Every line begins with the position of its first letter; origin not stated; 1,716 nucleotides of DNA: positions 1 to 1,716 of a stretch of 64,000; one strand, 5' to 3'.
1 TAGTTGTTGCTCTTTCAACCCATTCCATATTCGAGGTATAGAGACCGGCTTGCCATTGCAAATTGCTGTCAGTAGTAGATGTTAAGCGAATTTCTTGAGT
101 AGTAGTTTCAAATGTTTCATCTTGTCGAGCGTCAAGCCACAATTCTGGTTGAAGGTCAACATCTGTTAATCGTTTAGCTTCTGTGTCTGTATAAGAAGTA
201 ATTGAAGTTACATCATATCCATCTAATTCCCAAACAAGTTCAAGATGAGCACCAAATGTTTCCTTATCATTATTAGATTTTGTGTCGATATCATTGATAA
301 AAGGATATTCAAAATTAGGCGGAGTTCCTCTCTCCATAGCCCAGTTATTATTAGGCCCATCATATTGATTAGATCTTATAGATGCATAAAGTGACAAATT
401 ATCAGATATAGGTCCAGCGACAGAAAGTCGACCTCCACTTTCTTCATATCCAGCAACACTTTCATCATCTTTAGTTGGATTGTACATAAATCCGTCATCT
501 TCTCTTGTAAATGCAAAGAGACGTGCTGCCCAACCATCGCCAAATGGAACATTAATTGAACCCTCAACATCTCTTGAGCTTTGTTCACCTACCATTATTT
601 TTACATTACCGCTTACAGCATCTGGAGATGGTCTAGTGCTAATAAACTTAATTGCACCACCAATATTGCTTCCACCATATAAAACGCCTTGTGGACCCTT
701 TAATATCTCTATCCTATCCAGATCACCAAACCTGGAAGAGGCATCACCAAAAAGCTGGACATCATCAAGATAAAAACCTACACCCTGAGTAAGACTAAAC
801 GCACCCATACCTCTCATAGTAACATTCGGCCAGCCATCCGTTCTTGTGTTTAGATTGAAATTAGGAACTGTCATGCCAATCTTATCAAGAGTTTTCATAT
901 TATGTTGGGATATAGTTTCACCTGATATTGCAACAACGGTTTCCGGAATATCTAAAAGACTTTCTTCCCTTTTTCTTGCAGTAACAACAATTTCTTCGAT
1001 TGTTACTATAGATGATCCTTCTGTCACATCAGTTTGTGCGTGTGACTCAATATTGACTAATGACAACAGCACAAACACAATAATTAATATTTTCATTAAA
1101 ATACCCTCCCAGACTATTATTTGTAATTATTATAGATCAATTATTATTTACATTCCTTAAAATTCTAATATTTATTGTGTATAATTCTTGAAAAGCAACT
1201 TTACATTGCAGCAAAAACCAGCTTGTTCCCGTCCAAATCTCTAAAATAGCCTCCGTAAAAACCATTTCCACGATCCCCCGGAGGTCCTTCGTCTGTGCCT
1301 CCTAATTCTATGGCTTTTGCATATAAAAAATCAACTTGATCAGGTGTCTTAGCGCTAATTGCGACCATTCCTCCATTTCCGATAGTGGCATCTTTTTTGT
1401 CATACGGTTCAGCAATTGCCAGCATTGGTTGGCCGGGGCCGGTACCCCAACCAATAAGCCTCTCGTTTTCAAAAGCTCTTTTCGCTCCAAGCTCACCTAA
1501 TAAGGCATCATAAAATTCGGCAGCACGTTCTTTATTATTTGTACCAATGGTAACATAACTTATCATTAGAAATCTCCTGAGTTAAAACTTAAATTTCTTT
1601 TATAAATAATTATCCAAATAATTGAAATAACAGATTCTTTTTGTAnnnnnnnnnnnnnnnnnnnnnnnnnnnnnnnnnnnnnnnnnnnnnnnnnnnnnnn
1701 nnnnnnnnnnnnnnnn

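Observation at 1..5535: Putative phytate-utilization operon: two GPH-family MFS transporters, beta-propeller phytase, VOC protein and TonB-dependent receptor on one strand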

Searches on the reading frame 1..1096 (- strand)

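Call 7: search_protein_families(library=pfam, proteins=[window:1-1096:-], max_evalue=0.01)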
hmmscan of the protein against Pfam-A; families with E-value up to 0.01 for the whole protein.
window:1-1096:- (365 aa): 1 family
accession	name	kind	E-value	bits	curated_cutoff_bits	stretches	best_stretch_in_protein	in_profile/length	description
PF07715.20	Plug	-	1.6e-15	58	23.9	1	47-148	2-107/107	TonB-dependent Receptor Plug Domain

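Call 8: search_protein_families(library=ncbifam, proteins=[window:1-1096:-], max_evalue=0.01)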
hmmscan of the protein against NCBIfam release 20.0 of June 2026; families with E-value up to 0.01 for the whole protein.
window:1-1096:- (365 aa): 24 families
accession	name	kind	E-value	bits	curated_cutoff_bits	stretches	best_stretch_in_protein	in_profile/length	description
TIGR01783.1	TonB-siderophor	subfamily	1.2e-17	63.8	223.5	1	49-216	1-171/649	TonB-dependent siderophore receptor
NF047944.1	FoxamRcptFoxA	equivalog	1.3e-13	50.1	1300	1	5-210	9-219/697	ferrioxamine B receptor FoxA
TIGR01785.1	TonB-hemin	subfamily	1.8e-12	46.5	316.85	1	34-362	2-336/677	TonB-dependent heme/hemoglobin receptor family protein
NF007465.0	PRK10044.1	equivalog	5.4e-11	41.4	803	1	36-171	65-203/726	ferrichrome porin FhuA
NF010010.0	PRK13483.1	equivalog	8.1e-11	40.6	927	1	10-173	14-181/660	ligand-gated channel protein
NF010651.0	PRK14050.1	equivalog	6.5e-10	37.8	884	1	38-161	67-193/730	TonB-dependent siderophore receptor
TIGR01779.1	TonB-B12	equivalog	1.3e-08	33.9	599.7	1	126-245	126-251/614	TonB-dependent vitamin B12 receptor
NF049945.1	TonB_dep_FCYXU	equivalog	1.8e-08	33.4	825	1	4-277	7-284/697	TonB-dependent receptor, FCYXU motif-type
NF007349.0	PRK09840.1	equivalog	5.4e-08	31.3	686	1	25-197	46-217/760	catecholate siderophore receptor Fiu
NF053590.1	TonB_dep_TOL0244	equivalog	7e-08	31.5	645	1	124-286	110-244/604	TOL_0244 family TonB-dependent receptor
NF049960.1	siderphRecptFauA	equivalog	1.6e-06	26.9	900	1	10-202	38-231/727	TonB-dependent alcaligin siderophore receptor FauA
NF052649.1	TonRcptRhtA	equivalog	1.8e-06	26.5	1100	1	17-165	25-178/744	TonB-dependent siderophore receptor RhtA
NF007478.2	PRK10064.1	equivalog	1.9e-06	26.4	745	1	34-182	31-185/663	catecholate siderophore receptor CirA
NF010650.0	PRK14049.1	equivalog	5.6e-06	24.8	904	1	39-174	71-207/729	ferrioxamine B receptor precursor protein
NF050067.1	TonBEntbctnRecCfrA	equivalog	2.6e-05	22.7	1200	1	21-156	14-160/698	TonB-dependent ferric enterobactin receptor CfrA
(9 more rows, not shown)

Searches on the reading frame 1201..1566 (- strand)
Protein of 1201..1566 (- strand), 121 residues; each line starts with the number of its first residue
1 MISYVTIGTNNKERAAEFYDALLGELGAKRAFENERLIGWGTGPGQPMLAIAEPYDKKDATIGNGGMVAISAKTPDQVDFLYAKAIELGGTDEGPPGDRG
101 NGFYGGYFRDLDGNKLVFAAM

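Call 7: search_protein_families(library=pfam, proteins=[window:1201-1566:-], max_evalue=0.01)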
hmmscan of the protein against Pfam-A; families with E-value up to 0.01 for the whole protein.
window:1201-1566:- (121 aa): 2 families
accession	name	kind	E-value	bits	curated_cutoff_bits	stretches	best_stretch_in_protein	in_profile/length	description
PF00903.31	Glyoxalase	-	1.6e-10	41.8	20.6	1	2-118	2-121/121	Glyoxalase/Bleomycin resistance protein/Dioxygenase superfamily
PF18029.7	Glyoxalase_6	-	0.0027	18.8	23.6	1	5-115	2-102/106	Glyoxalase-like domain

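Call 8: search_protein_families(library=ncbifam, proteins=[window:1201-1566:-], max_evalue=0.01)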
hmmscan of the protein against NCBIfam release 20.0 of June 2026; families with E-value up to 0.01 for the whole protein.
window:1201-1566:- (121 aa): 0 families
